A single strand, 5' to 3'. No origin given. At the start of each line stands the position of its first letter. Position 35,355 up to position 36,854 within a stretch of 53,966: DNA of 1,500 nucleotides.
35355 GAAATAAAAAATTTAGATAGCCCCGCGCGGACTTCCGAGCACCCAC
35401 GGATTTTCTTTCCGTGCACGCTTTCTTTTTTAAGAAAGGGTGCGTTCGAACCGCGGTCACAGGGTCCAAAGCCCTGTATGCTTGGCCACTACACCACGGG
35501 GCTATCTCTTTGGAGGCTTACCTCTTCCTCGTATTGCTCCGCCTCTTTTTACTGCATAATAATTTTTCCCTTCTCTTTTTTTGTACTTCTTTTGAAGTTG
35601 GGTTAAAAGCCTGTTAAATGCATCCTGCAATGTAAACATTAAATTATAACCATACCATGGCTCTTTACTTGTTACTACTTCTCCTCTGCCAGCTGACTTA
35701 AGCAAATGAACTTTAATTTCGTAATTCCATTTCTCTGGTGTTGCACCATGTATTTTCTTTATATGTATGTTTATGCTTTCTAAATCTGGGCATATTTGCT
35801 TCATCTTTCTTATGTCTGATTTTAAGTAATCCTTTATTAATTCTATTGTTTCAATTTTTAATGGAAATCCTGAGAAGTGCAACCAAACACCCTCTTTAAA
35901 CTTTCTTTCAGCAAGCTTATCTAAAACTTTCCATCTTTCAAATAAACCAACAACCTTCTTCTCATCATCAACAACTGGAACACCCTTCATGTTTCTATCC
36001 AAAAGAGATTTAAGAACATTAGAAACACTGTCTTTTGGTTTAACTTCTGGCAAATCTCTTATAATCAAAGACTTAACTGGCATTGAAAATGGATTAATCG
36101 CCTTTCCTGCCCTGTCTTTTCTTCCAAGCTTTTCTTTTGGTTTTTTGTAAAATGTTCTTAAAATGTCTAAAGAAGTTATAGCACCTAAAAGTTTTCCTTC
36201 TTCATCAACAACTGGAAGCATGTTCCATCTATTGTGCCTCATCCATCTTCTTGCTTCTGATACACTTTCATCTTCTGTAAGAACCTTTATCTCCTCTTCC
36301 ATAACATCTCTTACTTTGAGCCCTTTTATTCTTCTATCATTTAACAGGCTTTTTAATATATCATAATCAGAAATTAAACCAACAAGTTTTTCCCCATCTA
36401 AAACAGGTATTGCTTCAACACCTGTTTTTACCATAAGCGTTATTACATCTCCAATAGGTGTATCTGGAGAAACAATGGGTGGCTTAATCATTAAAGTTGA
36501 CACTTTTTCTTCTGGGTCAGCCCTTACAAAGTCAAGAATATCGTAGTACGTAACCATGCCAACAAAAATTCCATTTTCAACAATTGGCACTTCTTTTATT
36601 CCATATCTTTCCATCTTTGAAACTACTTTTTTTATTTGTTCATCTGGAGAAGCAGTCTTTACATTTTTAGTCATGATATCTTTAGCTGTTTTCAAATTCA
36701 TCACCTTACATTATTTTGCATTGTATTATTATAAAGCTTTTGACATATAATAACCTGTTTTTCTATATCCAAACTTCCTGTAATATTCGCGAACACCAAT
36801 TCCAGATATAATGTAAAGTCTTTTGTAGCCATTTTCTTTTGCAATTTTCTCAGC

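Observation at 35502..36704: Fusion of four CBS domains to an HPF/RaiA-like ribosome-hibernation domain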

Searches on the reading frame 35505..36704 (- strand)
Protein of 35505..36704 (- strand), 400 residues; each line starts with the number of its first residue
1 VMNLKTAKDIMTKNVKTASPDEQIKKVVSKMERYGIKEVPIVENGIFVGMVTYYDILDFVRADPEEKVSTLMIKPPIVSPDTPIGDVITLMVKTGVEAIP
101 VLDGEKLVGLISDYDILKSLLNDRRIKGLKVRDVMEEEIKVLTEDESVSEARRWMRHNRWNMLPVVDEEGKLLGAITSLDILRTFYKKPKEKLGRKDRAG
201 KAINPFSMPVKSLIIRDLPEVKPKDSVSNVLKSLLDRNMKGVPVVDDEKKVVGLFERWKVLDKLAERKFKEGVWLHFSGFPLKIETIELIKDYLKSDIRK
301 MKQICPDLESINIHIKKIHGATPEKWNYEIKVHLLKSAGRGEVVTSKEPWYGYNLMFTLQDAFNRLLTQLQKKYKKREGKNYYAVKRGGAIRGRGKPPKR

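Call 3: search_protein_families(library=pfam, proteins=[window:35505-36704:-], max_evalue=10)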
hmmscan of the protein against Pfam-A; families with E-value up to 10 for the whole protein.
window:35505-36704:- (400 aa): 2 families
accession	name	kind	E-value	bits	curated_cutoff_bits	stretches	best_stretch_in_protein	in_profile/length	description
PF00571.33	CBS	-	6.5e-50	167.7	24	4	7-60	1-55/57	CBS domain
PF23846.1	Cache_WalK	-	0.098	13.6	27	0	7-51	43-88/92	WalK sensor protein kinase Chache domain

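Call 4: search_protein_families(library=ncbifam, proteins=[window:35505-36704:-], max_evalue=10)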
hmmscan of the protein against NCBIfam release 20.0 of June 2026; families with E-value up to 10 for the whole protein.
window:35505-36704:- (400 aa): 32 families (the best 25 are shown)
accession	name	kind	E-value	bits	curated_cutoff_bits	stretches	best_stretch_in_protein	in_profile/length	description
NF053603.1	HhpR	exception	3e-25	89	520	4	64-123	220-281/282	CBS domain-containing high hydrostatic pressure regulator HhpR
NF041552.1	TF_PrdR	equivalog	2.6e-24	85.5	795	3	77-191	18-131/577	sigma-54 dependent transcriptional regulator PrdR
TIGR01302.1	IMP_dehydrog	equivalog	2.8e-23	82.5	481.5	3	71-185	86-200/450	IMP dehydrogenase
NF011442.0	PRK14869.1-4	equivalog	1.8e-22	79.5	400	4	72-134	76-140/543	putative manganese-dependent inorganic diphosphatase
NF041630.1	CBS_CbpB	equivalog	3.6e-20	72.3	125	3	80-185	26-135/143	cyclic-di-AMP-binding protein CbpB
NF011443.0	PRK14869.1-5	equivalog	4.1e-19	68.4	335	4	130-187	70-127/546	putative manganese-dependent inorganic diphosphatase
NF038279.1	TF_CBS_SpxR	exception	6.7e-17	61.3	600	3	82-191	207-311/427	CBS-HotDog domain-containing transcription factor SpxR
TIGR01137.1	cysta_beta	equivalog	1.3e-16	60.3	510.25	3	68-183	340-454/457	cystathionine beta-synthase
NF011441.0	PRK14869.1-3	equivalog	1.4e-16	60.2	753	4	129-187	68-126/548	putative manganese-dependent inorganic diphosphatase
NF011440.0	PRK14869.1-2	equivalog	3.3e-16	59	746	4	130-188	68-126/541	putative manganese-dependent inorganic diphosphatase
NF011447.0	PRK14869.2-3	equivalog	4.1e-16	58.6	522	4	129-190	68-129/540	putative manganese-dependent inorganic diphosphatase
TIGR00393.1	kpsF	subfamily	1.6e-14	54.1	203.7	2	67-176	156-267/268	KpsF/GutQ family sugar-phosphate isomerase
NF041569.1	A-tRNAntase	equivalog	3.6e-14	52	1440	2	64-188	307-429/880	A-adding tRNA nucleotidyltransferase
NF011448.0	PRK14869.2-4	equivalog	7.6e-14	50.9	562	4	6-60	75-130/563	putative manganese-dependent inorganic diphosphatase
NF011449.0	PRK14869.2-5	equivalog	1.9e-13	50.3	411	1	130-263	68-204/451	putative manganese-dependent inorganic diphosphatase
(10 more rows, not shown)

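Call 5: search_solved_structures(query=window:35505-36704:-, max_evalue=1, show_alignments=2)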
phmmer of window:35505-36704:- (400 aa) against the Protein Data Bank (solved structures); distinct sequences matched with E-value up to 1: 131 (the best 60 are shown).
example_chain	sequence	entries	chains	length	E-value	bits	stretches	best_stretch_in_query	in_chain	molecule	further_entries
9sr9_H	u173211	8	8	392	1.3e-26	96.8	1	18-354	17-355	Dehydrogenase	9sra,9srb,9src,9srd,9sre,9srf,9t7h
3kh5_A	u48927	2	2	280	1.5e-19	73.6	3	143-266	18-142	protein MJ1225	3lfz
9znf_5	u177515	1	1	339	8.5e-19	71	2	4-119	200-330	CBS domain-containing protein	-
9e6q_3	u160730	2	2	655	2.5e-18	69.5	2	130-217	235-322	Putative signal-transduction protein with CBS domains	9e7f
9zni_6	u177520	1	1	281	6.1e-17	64.9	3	8-126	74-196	CBS domain-containing protein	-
9znf_4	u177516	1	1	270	6.1e-16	61.6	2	75-262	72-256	CBS domain-containing protein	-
9l96_a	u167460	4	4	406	7.2e-16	61.4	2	8-194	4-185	CBS domain-containing protein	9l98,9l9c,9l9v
2yzq_A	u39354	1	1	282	6.6e-15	58.2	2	7-184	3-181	Putative uncharacterized protein PH1780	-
4esy_A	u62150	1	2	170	9e-15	57.8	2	6-60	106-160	CBS domain containing membrane protein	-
2cu0_A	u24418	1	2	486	6.1e-14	55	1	71-208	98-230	Inosine-5'-monophosphate dehydrogenase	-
3kpc_A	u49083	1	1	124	4.4e-13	52.2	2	2-56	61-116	Uncharacterized protein MJ0100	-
3kpb_A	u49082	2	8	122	4.4e-13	52.2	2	2-56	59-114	Uncharacterized protein MJ0100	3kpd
2p9m_A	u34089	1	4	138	4.3e-12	48.9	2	91-187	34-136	Hypothetical protein MJ0922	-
5awe_A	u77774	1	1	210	5.9e-12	48.5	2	72-119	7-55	Putative acetoin utilization protein, acetoin dehydrogenase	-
9zng_7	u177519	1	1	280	1.1e-11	47.6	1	7-267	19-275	CBS domain-containing protein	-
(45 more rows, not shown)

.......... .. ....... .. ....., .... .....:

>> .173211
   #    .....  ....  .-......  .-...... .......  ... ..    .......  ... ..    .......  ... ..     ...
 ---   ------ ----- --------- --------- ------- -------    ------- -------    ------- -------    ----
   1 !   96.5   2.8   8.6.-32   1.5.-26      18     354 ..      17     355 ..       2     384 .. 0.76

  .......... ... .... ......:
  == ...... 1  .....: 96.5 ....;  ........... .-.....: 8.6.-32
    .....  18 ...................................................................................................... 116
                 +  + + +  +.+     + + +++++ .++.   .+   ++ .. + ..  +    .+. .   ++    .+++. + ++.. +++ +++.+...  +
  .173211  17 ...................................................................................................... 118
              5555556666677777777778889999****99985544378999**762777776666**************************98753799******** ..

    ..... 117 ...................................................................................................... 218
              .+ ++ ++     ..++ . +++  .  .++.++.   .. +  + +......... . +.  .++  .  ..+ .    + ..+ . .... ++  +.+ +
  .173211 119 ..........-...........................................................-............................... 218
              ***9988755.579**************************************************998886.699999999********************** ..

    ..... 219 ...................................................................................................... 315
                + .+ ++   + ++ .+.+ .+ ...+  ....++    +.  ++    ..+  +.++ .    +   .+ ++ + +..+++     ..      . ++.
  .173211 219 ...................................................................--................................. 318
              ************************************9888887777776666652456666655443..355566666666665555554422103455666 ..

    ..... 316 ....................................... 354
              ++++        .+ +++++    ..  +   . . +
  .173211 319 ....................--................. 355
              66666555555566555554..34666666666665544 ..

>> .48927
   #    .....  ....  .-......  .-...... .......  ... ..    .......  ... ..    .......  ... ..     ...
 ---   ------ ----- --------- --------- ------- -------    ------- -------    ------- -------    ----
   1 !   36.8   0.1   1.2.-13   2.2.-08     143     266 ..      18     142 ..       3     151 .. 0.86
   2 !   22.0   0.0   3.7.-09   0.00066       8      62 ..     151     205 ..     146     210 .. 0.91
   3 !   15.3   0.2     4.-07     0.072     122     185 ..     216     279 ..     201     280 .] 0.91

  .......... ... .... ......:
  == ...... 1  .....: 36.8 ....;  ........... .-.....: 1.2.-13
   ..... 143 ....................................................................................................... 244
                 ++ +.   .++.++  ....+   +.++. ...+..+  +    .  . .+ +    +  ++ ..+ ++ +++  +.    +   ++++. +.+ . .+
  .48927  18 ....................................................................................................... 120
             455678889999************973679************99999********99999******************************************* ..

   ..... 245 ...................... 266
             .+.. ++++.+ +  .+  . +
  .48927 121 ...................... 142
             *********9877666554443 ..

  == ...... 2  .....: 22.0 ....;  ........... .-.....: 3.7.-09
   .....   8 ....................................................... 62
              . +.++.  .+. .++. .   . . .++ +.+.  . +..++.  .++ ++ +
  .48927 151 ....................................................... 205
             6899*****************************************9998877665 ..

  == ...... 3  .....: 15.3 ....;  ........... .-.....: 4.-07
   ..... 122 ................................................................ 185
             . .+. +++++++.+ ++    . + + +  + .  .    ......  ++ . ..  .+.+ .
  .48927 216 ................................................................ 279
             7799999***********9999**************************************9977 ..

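Call 16: find_homologous_proteins(query=window:35505-36704:-, max_evalue=0.00001)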
Query window:35505-36704:- (400 aa): 137 proteins with E <= 0.00001 among 8000 candidates; the best 120 are listed.
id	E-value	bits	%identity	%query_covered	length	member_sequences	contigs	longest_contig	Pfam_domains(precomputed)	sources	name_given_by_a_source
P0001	9.5e-259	876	100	99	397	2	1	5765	PF00571.34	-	-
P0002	3.5e-225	765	100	88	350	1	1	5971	PF00571.34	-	-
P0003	1.0e-178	612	70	95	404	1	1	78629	PF00571.34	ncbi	-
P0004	1.1e-161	556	67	92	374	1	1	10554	PF00571.34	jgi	jgi:CBS domain-containing protein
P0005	8.7e-160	550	65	93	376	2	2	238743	PF00571.34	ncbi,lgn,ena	-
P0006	1.2e-155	536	60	97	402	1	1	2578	PF00571.34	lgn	-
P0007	1.9e-155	536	64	92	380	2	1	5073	PF00571.34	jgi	-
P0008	2.2e-154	532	61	93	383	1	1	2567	PF00571.34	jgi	jgi:CBS domain-containing protein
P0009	1.1e-149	517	59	93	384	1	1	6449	PF00571.34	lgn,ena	-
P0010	1.5e-148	513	60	92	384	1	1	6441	PF00571.34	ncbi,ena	-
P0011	4.0e-146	505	58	94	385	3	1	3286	PF00571.34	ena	-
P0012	4.3e-144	498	57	94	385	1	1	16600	PF00571.34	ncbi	-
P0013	5.2e-144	498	59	94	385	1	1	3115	PF00571.34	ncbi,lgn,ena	-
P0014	9.6e-134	464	54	95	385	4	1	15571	PF00571.34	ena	-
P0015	4.3e-128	446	54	94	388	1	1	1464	PF00571.34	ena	-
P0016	8.4e-124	432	53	95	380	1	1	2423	PF00571.34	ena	-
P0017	5.0e-123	429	50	95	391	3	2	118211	PF00571.34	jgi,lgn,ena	-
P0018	8.6e-119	415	48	95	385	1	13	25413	PF00571.34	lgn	-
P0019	4.7e-118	413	49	95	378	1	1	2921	PF00571.34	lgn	-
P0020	2.0e-117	411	51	93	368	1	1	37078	PF00571.34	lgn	-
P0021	9.1e-117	408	49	95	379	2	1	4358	PF00571.34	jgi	jgi:CBS domain-containing protein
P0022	1.2e-116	408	48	95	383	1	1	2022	PF00571.34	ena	-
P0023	3.3e-113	397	49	93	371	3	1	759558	PF00571.34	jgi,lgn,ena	-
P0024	1.3e-112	395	49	94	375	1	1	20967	PF00571.34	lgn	-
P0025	4.6e-92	327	58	60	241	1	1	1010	PF00571.34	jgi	-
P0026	1.2e-26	112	23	62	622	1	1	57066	PF00571.34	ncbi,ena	-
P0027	5.1e-26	110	24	61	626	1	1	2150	PF00571.34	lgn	-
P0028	8.7e-26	109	22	62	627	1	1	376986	PF00571.34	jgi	-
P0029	1.8e-25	108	28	66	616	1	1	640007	PF05198.22,PF00571.34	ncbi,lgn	ncbi:CBS domain-containing protein [Stetteria hydrogenophila]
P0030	2.0e-22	98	31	62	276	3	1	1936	PF00571.34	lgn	-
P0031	1.3e-20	92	25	92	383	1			PF00571.34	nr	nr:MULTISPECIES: CBS domain-containing protein [unclassified Thermococcus]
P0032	3.1e-20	91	29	63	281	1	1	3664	PF00571.34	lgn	-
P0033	5.8e-20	90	29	62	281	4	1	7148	PF00571.34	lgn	-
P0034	1.5e-19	88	30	63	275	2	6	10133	PF00571.34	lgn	-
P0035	4.2e-18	84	26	65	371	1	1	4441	PF00571.34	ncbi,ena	-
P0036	4.9e-18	83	30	44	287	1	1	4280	PF01590.33,PF00571.34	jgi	-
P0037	5.6e-18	83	31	45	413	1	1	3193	PF02641.21,PF00571.34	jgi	jgi:CBS domain-containing protein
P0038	1.0e-17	82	30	61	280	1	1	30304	PF00571.34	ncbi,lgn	ncbi:MAG: CBS domain-containing protein [Pyrobaculum sp.]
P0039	1.6e-17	82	29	49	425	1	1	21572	PF02641.21,PF00571.34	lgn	-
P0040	2.7e-17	81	23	67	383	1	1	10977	PF02641.21,PF00571.34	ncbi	ncbi:MAG: DUF190 domain-containing protein, partial [Thermodesulfobacteriota bacterium]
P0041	3.3e-17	81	29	44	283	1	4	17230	PF00571.34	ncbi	-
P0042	7.2e-17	80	27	63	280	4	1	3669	PF00571.34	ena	-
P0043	2.4e-16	78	33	29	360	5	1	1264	PF00571.34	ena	-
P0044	4.0e-16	77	29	50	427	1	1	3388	PF02641.21,PF00571.34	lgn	-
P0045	4.4e-16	77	22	64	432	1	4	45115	PF02641.21,PF00571.34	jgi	jgi:CBS domain-containing protein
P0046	5.6e-16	77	29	44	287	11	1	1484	PF00571.34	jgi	jgi:CBS domain-containing protein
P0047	9.9e-16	76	28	48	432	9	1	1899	PF02641.21,PF00571.34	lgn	-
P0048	1.2e-15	76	30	48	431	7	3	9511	PF02641.21,PF00571.34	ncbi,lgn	ncbi:MAG: DUF190 domain-containing protein [Desulfococcaceae bacterium]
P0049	1.4e-15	75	28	44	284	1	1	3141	PF00571.34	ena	-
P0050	1.6e-15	75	28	44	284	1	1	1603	PF00571.34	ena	-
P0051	1.7e-15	75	27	44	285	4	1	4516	PF00571.34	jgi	jgi:CBS domain-containing protein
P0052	3.6e-15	74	23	64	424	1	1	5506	PF02641.21,PF00571.34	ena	-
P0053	8.0e-15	73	35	28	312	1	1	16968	PF00571.34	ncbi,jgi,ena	-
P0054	8.0e-15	73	31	29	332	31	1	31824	PF00571.34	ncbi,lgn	ncbi:MAG: CBS domain-containing protein [Methanosarcina sp.]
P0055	8.9e-15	73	31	29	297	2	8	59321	PF00571.34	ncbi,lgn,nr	ncbi:MAG: hypothetical protein MAG715_00377 [Methanonatronarchaeales archaeon]|nr:hypothetical prote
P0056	1.6e-14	72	24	65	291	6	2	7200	PF00571.34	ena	-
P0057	1.7e-14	72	25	51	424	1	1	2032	PF02641.21,PF00571.34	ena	-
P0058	1.8e-14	72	29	44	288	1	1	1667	PF00571.34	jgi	jgi:CBS domain-containing protein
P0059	1.9e-14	72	28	44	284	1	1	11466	PF00571.34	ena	-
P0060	3.1e-14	71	24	63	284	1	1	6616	PF00571.34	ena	-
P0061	3.6e-14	71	21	64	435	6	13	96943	PF02641.21,PF00571.34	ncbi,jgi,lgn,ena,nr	ncbi:MAG: DUF190 domain-containing protein [Phycisphaerae bacterium]|nr:DUF190 domain-containing pro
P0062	4.0e-14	71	24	61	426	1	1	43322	PF02641.21,PF00571.34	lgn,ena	-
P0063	7.1e-14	70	28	44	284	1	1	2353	PF00571.34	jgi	-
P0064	7.4e-14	70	25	62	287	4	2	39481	PF00571.34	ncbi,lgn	-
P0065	9.3e-14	69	24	63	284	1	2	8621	PF00571.34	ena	-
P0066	1.1e-13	69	27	44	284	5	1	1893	PF00571.34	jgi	-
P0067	1.6e-13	69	27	44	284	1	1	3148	PF00571.34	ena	-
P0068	1.7e-13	68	27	47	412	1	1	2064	PF02641.21,PF00571.34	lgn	-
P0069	1.7e-13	68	26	61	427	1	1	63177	PF02641.21,PF00571.34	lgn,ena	-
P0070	1.8e-13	68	23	63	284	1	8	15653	PF00571.34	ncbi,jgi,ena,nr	ncbi:MAG: CBS domain-containing protein [Methanophagales archaeon]|nr:CBS domain-containing protein 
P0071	2.1e-13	68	23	46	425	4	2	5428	PF02641.21,PF00571.34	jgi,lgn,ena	-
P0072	2.3e-13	68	25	52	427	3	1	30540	PF02641.21,PF00571.34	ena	-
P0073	2.4e-13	68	23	64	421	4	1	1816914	PF02641.21,PF00571.34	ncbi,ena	-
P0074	3.3e-13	68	30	46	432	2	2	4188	PF02641.21,PF00571.34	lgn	-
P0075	4.0e-13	67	30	44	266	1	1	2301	PF00571.34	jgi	jgi:CBS domain-containing protein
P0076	4.2e-13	67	34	28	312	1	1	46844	PF00571.34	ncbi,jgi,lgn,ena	-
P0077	5.0e-13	67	25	64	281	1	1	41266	PF00571.34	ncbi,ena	-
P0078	5.4e-13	67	23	66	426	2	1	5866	PF02641.21,PF00571.34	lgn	-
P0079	1.2e-12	66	25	48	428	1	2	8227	PF02641.21,PF00571.34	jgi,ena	-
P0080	1.7e-12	65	27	45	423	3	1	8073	PF02641.21,PF00571.34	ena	-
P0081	3.7e-12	64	27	46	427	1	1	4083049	PF02641.21,PF00571.34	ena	-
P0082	5.1e-12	64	28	39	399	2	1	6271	PF02641.21,PF00571.34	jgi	jgi:CBS domain-containing protein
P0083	6.0e-12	63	26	52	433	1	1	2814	PF02641.21,PF00571.34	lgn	-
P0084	6.7e-12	63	21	64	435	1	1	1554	PF02641.21,PF00571.34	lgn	-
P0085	8.7e-12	63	32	28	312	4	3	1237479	PF00571.34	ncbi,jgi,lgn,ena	-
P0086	1.5e-11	62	21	64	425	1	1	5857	PF02641.21,PF00571.34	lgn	-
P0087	1.6e-11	62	23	61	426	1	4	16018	PF02641.21,PF00571.34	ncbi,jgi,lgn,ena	-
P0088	2.0e-11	62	24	61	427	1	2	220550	PF02641.21,PF00571.34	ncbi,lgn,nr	ncbi:DUF190 domain-containing protein [bacterium]|nr:DUF190 domain-containing protein [bacterium]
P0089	3.8e-11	61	22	49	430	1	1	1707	PF02641.21,PF00571.34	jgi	jgi:CBS domain-containing protein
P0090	4.6e-11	60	33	33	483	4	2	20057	PF01070.25,PF00478.32,PF03060.22,PF00571.34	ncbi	-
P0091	4.6e-11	60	25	52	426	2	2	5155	PF02641.21,PF00571.34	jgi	-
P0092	6.3e-11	60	34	33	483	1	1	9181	PF01070.25,PF00478.32,PF03060.22,PF00977.28,PF00571.34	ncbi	-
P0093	1.4e-10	59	25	52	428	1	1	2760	PF02641.21,PF00571.34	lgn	-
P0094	2.3e-10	58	22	64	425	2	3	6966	PF02641.21,PF00571.34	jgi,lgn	jgi:CBS domain-containing protein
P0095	3.4e-10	58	24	50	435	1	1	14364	PF02641.21,PF00571.34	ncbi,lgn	-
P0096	3.9e-10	57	26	47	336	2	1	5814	PF02641.21,PF00571.34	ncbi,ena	-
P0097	7.1e-10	57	27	32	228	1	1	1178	PF04972.23,PF00571.34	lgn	-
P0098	8.5e-10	56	21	64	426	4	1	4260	PF02641.21,PF00571.34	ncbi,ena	-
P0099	1.0e-9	56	30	44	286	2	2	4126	PF00571.34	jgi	jgi:CBS domain-containing protein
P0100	1.2e-9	56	24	51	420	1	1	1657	PF02641.21,PF00571.34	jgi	-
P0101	1.4e-9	56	45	12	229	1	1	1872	PF04972.23,PF00571.34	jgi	-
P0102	2.1e-9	55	25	65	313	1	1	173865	PF00571.34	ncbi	-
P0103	2.5e-9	55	35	30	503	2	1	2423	PF01070.25,PF00478.32,PF03060.22,PF00571.34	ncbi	-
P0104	2.7e-9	55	26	54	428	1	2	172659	PF02641.21,PF00571.34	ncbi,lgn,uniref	ncbi:DUF190 domain-containing protein [Desulfococcus sp.]|uniref:DUF190 domain-containing protein n=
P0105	2.9e-9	55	22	62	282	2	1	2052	PF00571.34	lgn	-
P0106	3.1e-9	54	26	46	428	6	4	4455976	PF02641.21,PF00571.34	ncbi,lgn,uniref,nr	ncbi:DUF190 domain-containing protein [Desulfococcus multivorans]|uniref:Transcriptional regulator, 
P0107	8.6e-9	53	24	54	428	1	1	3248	PF02641.21,PF00571.34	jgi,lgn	jgi:CBS domain-containing protein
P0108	9.3e-9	53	25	45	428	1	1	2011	PF02641.21,PF00571.34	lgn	-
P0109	1.2e-8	53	27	32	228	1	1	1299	PF04972.23,PF00571.34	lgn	-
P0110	1.5e-8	52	29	25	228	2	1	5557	PF04972.23,PF00571.34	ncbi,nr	ncbi:MAG: CBS domain-containing protein [Geminicoccaceae bacterium]|nr:CBS domain-containing protein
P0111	2.1e-8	52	22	50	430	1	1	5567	PF02641.21,PF00571.34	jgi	jgi:CBS domain-containing protein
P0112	2.6e-8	51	28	32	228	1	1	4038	PF04972.23,PF00571.34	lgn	-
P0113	3.5e-8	51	26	43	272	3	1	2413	PF00571.34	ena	-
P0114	4.4e-8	51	28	46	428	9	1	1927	PF02641.21,PF00571.34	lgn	-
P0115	4.7e-8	51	35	32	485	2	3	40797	PF01070.25,PF00478.32,PF03060.22,PF00571.34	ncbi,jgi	ncbi:MAG TPA: IMP dehydrogenase [Gemmatimonadota bacterium]|jgi:IMP dehydrogenase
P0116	4.8e-8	51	33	24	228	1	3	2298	PF04972.23,PF00571.34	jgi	jgi:CBS domain-containing protein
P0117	5.4e-8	50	30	28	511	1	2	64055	PF01837.23,PF00571.34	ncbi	ncbi:MAG: homocysteine biosynthesis protein [Candidatus Bathyarchaeia archaeon]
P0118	6.3e-8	50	32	32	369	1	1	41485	PF01070.25,PF00478.32,PF03060.22,PF00571.34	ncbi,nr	ncbi:MAG: IMP dehydrogenase, partial [Candidatus Pacebacteria bacterium]|nr:IMP dehydrogenase [Candi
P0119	9.7e-8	50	34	32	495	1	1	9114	PF01070.25,PF00478.32,PF03060.22,PF00571.34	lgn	-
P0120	1.4e-7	49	34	32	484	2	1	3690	PF01070.25,PF00478.32,PF03060.22,PF00571.34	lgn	-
